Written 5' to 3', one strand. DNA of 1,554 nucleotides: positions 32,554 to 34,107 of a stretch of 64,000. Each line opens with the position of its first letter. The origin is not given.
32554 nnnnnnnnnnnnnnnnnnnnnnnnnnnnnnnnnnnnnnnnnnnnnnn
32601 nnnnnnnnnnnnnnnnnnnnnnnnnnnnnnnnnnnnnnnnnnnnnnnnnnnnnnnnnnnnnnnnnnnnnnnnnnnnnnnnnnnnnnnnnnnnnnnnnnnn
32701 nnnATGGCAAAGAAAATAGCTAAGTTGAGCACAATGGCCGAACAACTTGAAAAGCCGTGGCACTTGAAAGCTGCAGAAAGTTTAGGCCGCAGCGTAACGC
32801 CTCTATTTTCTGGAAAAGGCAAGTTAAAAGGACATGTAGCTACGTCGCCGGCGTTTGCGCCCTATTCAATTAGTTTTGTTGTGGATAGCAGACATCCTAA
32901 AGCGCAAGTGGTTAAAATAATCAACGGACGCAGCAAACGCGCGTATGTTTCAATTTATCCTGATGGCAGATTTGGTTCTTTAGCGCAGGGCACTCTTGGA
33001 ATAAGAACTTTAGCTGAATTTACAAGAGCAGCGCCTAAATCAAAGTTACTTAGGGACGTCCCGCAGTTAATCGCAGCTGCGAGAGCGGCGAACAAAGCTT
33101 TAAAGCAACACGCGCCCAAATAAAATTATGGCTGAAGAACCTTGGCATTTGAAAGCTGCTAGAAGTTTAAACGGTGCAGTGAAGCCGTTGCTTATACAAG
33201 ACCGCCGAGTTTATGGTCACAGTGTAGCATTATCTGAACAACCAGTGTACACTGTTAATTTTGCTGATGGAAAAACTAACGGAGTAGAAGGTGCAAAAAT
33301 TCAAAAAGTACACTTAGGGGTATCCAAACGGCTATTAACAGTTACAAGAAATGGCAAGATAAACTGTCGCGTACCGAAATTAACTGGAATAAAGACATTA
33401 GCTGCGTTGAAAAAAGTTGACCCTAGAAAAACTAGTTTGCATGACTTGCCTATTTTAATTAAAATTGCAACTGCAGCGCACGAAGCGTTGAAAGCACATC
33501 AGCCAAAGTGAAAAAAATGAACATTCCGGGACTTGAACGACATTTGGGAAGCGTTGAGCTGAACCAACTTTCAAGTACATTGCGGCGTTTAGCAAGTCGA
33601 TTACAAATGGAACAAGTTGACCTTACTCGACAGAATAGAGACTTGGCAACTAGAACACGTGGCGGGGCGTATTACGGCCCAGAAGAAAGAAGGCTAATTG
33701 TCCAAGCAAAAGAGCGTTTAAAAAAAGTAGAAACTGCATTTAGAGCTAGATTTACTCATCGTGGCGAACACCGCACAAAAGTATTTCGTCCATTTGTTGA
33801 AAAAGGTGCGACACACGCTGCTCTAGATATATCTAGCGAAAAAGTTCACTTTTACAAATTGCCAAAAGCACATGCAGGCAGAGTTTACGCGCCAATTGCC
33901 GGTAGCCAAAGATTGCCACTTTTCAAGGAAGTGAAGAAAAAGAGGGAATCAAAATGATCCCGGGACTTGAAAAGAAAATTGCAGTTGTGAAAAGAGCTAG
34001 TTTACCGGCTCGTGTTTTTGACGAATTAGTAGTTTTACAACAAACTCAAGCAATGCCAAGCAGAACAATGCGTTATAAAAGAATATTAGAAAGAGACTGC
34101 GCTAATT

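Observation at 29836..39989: Complete type IV pilus-like locus with six distinct pilin-like genes and two tandem-duplicated small-protein pairs between ATPase and platform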

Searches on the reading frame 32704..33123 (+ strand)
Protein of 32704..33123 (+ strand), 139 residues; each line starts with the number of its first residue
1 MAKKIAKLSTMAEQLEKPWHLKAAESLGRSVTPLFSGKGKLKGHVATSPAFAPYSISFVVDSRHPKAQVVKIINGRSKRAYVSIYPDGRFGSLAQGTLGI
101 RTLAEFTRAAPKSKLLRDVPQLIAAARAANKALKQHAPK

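Call 3: search_protein_families(library=pfam, proteins=[window:32704-33123:+], max_evalue=1)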
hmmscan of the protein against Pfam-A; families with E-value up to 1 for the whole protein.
window:32704-33123:+ (139 aa): 0 families

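Call 17: search_protein_families(library=phrogs, proteins=[window:32704-33123:+], max_evalue=0.1)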
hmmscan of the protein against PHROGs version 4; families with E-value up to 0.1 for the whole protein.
window:32704-33123:+ (139 aa): 0 families

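Call 18: search_protein_families(library=ncbifam, proteins=[window:32704-33123:+], max_evalue=0.1)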
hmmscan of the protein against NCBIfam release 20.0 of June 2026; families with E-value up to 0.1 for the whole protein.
window:32704-33123:+ (139 aa): 0 families

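Call 19: find_homologous_proteins(query=window:32704-33123:+, max_evalue=0.001)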
Query window:32704-33123:+ (139 aa): 1 proteins with E <= 0.001 among 57 candidates.
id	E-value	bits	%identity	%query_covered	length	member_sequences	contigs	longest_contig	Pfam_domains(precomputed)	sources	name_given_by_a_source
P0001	1.4e-82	292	100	100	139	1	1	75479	-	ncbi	ncbi:MAG: hypothetical protein V1722_00325 [Candidatus Micrarchaeota archaeon]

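Call 28: search_protein_representatives(alignment_id=A1)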
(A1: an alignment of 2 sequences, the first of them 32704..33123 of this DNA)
Query: 2 sequences, 141 profile positions. Proteins with E-value up to 0.001 (for the whole library): 7; up to 1e-10: 5; up to 1e-30: 2. The best 7 are listed.
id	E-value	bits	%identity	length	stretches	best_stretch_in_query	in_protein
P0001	8.1e-73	259.1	-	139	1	1-141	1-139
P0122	4.4e-66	237.3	-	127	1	16-141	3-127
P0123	1.6e-24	102.5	-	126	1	16-141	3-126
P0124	1.0e-21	93.5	-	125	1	16-141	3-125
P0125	8.2e-12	61.4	-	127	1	16-141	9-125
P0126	1.8e-04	37.6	-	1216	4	45-90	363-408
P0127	2.8e-04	37.0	-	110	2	16-66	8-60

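Call 36: predict_structure(alignment_id=A3)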
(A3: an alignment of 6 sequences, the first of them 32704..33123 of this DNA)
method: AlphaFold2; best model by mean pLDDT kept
length: 139 residues; sequences in the alignment: 6
mean_pLDDT: 80.5   pTM: 0.74
mean pLDDT of the five models: 80.5, 80.0, 79.2, 75.8, 74.8
residues with pLDDT >= 90: 44; 70-90: 63; 50-70: 26; < 50: 6
segments of 3 or more residues with pLDDT < 50: 8-13
pLDDT, mean of each block of 10 residues (from residue 1): 53 69 90 88 91 90 83 73 88 73 80 66 91 91
secondary structure, 60 per line:
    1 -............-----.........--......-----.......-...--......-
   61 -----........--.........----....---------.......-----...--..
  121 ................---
elements in order: H2-13 H19-27 E30-35 E41-47 E54-59 E66-73 E76-84 E89-92 H103-108 H119-136

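Call 46: find_encoding_contigs(protein=P0127, flank=10000, max_places=3)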
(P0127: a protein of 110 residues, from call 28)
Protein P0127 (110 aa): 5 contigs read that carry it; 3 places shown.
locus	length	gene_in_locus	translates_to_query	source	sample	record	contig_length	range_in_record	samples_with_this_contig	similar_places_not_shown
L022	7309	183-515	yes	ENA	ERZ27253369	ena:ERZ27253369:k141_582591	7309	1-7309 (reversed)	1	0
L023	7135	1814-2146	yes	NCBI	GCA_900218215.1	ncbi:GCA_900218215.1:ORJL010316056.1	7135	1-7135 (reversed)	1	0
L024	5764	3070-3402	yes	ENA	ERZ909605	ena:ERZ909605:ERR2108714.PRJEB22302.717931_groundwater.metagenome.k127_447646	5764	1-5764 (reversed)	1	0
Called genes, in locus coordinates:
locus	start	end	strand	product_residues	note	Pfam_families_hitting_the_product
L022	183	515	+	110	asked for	-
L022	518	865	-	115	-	-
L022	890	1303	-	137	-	PF10130:PIN_2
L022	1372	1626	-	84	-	PF26688:RHH_12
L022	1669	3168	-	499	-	PF01935:DUF87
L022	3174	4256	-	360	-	PF09376:NurA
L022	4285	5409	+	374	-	-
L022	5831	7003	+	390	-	PF01970:TctA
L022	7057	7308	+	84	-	?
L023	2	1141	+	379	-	?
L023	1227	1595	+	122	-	PF09685:MamF_MmsF, PF16166:TIC20 (weak)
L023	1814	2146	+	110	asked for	-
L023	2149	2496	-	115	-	-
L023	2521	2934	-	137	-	PF10130:PIN_2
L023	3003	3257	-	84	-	PF26688:RHH_12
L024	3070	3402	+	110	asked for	-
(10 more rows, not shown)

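Call 77: search_protein_families(library=padloc, proteins=[window:32704-33123:+], max_evalue=0.1)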
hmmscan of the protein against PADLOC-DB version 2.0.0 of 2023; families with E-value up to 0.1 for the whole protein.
window:32704-33123:+ (139 aa): 0 families

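Call 84: fold_search(model_id=the predicted structure, library=viral)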
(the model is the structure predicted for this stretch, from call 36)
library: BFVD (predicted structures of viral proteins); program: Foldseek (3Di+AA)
matches with E <= 10: 703; with E <= 0.001: 0
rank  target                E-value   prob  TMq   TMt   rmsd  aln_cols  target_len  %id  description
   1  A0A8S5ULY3            7.3e-02  0.51  0.29  0.33  12.8       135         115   12  Uncharacterized protein (Fragment) [Myoviridae sp. ctCo31]
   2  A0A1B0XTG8            1.1e-01  0.96  0.37  0.45   2.8        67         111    6  (no name in the UniProt tables at hand)
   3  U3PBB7                1.6e-01  0.33  0.30  0.07  20.7       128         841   16  Tail fiber protein [Burkholderia phage JG068]
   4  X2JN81                1.9e-01  0.28  0.18  0.26   9.9        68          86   10  Minor structural protein [Bacillus phage Bcp1]
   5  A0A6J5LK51            1.9e-01  0.23  0.23  0.10  14.8        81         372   15  Uncharacterized protein [uncultured Caudovirales phage]
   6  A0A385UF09            2.3e-01  0.21  0.27  0.30  12.2       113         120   12  (no name in the UniProt tables at hand)
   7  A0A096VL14            2.4e-01  0.38  0.25  0.06   7.3        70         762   14  Tail fiber [Synechococcus phage S-CBP2]
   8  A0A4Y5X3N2            2.4e-01  0.23  0.28  0.04  10.9        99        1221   10  Mucin-like protein [Lymantria dispar multicapsid nuclear polyhedrosis virus]
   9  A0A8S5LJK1            2.6e-01  0.13  0.25  0.15  13.2       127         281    9  Uncharacterized protein [Myoviridae sp. ct6uZ8]
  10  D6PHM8                2.7e-01  0.15  0.21  0.07   9.3        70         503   10  (no name in the UniProt tables at hand)
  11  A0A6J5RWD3            3.1e-01  0.20  0.23  0.18   8.9        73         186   10  Uncharacterized protein [uncultured Caudovirales phage]
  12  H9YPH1                3.1e-01  0.10  0.20  0.15  13.6       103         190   12  (no name in the UniProt tables at hand)
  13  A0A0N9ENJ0            3.8e-01  0.33  0.23  0.32   4.8        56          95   12  Uncharacterized protein [Pseudomonas phage PAE1]
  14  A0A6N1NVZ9            3.8e-01  0.30  0.41  0.44   8.6       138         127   12  Uncharacterized protein [Tupanvirus deep ocean]
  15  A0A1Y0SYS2            4.0e-01  0.18  0.26  0.32   6.3        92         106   13  Uncharacterized protein [Pseudomonas phage Phabio]
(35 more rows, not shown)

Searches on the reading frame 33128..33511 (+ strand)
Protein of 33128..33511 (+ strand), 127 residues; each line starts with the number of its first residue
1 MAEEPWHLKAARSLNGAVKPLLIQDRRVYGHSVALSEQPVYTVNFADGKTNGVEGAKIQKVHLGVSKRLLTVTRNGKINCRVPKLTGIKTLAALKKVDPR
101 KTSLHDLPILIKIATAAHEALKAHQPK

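Call 3: search_protein_families(library=pfam, proteins=[window:33128-33511:+], max_evalue=1)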
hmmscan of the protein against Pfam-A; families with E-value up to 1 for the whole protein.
window:33128-33511:+ (127 aa): 1 family
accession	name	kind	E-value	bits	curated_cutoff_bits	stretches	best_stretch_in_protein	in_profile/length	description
PF03642.18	MAP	-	0.001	19.8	24.3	1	13-53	30-70/88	MAP domain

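Call 17: search_protein_families(library=phrogs, proteins=[window:33128-33511:+], max_evalue=0.1)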
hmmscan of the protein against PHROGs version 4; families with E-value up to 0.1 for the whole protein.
window:33128-33511:+ (127 aa): 1 family
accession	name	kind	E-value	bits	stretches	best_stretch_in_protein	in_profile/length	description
phrog_8750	-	unknown function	0.086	14.1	0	68-84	8-24/63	-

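Call 77: search_protein_families(library=padloc, proteins=[window:33128-33511:+], max_evalue=0.1)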
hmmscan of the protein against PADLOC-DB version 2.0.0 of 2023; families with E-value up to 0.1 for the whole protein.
window:33128-33511:+ (127 aa): 0 families

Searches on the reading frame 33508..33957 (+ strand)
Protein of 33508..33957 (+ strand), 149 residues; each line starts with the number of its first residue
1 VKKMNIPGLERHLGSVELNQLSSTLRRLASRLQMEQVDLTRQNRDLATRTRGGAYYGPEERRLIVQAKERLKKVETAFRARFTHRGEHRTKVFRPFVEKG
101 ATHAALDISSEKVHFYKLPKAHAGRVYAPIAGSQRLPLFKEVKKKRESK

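Call 3: search_protein_families(library=pfam, proteins=[window:33508-33957:+], max_evalue=1)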
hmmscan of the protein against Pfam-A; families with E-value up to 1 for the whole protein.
window:33508-33957:+ (149 aa): 0 families

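Call 17: search_protein_families(library=phrogs, proteins=[window:33508-33957:+], max_evalue=0.1)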
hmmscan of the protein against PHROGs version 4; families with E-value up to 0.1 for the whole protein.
window:33508-33957:+ (149 aa): 0 families

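Call 59: find_homologous_proteins(query=A5, max_evalue=0.01)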
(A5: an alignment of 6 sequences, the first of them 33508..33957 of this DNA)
Query A5 (6 sequences) (149 aa, profile of the alignment): 6 proteins with E <= 0.01 among 1404 candidates.
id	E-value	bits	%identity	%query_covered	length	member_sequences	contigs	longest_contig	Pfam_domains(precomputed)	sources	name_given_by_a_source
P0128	1.0e-42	163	100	98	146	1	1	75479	-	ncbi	ncbi:MAG: hypothetical protein V1722_00335 [Candidatus Micrarchaeota archaeon]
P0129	4.5e-42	161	86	98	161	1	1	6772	-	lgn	-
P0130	2.2e-41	159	35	91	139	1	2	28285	-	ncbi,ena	-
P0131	3.4e-41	158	23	89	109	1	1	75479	-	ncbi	ncbi:MAG: hypothetical protein V1722_00340 [Candidatus Micrarchaeota archaeon]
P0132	1.2e-40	157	24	89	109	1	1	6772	-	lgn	-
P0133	2.7e-33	133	28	52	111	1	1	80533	-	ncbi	-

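Call 66: predict_structure(alignment_id=A7)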
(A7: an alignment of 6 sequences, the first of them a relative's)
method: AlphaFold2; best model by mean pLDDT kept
length: 146 residues; sequences in the alignment: 6
mean_pLDDT: 74.3   pTM: 0.65
mean pLDDT of the five models: 74.3, 73.7, 73.6, 72.2, 70.7
residues with pLDDT >= 90: 1; 70-90: 102; 50-70: 27; < 50: 16
segments of 3 or more residues with pLDDT < 50: 1-3, 138-146
pLDDT, mean of each block of 10 residues (from residue 1): 62 86 87 86 76 78 89 83 71 81 81 74 51 58 36
secondary structure, 60 per line:
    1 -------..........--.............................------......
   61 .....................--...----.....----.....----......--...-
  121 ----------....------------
elements in order: E8-14 H20-48 H55-81 H91-95 E100-104 E109-114 E131-134

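Call 77: search_protein_families(library=padloc, proteins=[window:33508-33957:+], max_evalue=0.1)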
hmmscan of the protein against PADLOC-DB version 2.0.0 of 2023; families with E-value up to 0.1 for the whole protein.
window:33508-33957:+ (149 aa): 0 families
